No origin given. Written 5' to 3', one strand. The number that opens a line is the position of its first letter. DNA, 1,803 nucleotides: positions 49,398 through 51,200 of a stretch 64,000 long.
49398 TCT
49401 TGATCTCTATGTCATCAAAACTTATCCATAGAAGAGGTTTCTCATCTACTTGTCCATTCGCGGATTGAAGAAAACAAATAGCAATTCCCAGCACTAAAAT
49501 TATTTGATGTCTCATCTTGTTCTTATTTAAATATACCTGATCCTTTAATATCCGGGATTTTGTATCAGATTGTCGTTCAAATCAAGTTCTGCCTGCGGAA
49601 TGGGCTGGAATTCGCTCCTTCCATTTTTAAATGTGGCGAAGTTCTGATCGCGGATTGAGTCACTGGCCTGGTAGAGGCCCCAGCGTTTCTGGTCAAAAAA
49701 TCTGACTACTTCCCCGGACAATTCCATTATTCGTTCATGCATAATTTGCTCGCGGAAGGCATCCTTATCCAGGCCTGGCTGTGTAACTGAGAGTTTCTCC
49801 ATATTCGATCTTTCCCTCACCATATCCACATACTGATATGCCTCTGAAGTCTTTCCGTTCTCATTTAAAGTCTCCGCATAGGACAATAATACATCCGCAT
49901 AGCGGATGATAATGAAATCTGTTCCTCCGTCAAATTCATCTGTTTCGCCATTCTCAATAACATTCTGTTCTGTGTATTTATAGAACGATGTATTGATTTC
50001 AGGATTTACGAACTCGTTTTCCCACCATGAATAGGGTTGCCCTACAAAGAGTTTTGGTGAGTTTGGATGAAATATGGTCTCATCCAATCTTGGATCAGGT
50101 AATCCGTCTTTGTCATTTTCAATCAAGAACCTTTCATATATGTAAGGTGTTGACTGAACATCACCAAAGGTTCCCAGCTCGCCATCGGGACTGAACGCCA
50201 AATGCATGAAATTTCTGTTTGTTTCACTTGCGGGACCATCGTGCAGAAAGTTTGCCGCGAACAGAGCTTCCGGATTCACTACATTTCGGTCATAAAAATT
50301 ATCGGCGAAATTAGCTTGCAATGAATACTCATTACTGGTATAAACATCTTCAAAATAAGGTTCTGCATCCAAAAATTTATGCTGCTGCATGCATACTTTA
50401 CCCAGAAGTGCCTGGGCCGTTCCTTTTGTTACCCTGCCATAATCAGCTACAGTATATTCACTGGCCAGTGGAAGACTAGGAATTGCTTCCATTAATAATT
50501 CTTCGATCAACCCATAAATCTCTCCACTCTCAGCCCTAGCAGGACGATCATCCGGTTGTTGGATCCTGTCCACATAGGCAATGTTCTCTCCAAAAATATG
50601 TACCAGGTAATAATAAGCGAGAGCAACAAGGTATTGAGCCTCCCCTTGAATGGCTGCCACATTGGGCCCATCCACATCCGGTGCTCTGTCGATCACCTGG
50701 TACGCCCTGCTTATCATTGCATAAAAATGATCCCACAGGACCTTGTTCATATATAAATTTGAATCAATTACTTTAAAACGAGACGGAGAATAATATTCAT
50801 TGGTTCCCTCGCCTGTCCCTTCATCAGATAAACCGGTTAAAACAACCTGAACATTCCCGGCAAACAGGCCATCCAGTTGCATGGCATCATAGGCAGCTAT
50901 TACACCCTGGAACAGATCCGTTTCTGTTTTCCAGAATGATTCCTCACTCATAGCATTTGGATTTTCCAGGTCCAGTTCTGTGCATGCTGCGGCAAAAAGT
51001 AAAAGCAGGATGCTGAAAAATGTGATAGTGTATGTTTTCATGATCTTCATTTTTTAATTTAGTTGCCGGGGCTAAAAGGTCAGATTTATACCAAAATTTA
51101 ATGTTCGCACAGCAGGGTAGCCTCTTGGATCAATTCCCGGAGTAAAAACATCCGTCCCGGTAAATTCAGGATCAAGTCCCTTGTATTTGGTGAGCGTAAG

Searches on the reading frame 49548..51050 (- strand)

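Call 49: search_protein_families(library=pfam, proteins=[window:49548-51050:-])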
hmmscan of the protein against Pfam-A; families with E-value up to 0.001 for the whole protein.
window:49548-51050:- (501 aa): 2 families
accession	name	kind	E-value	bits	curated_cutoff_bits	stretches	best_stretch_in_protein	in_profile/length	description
PF07980.17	SusD_RagB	-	1.9e-39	136.5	23.1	1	260-501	1-297/297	SusD family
PF14322.12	SusD-like_3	-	2.3e-13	51.3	27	1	26-219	3-189/191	Starch-binding associating with outer membrane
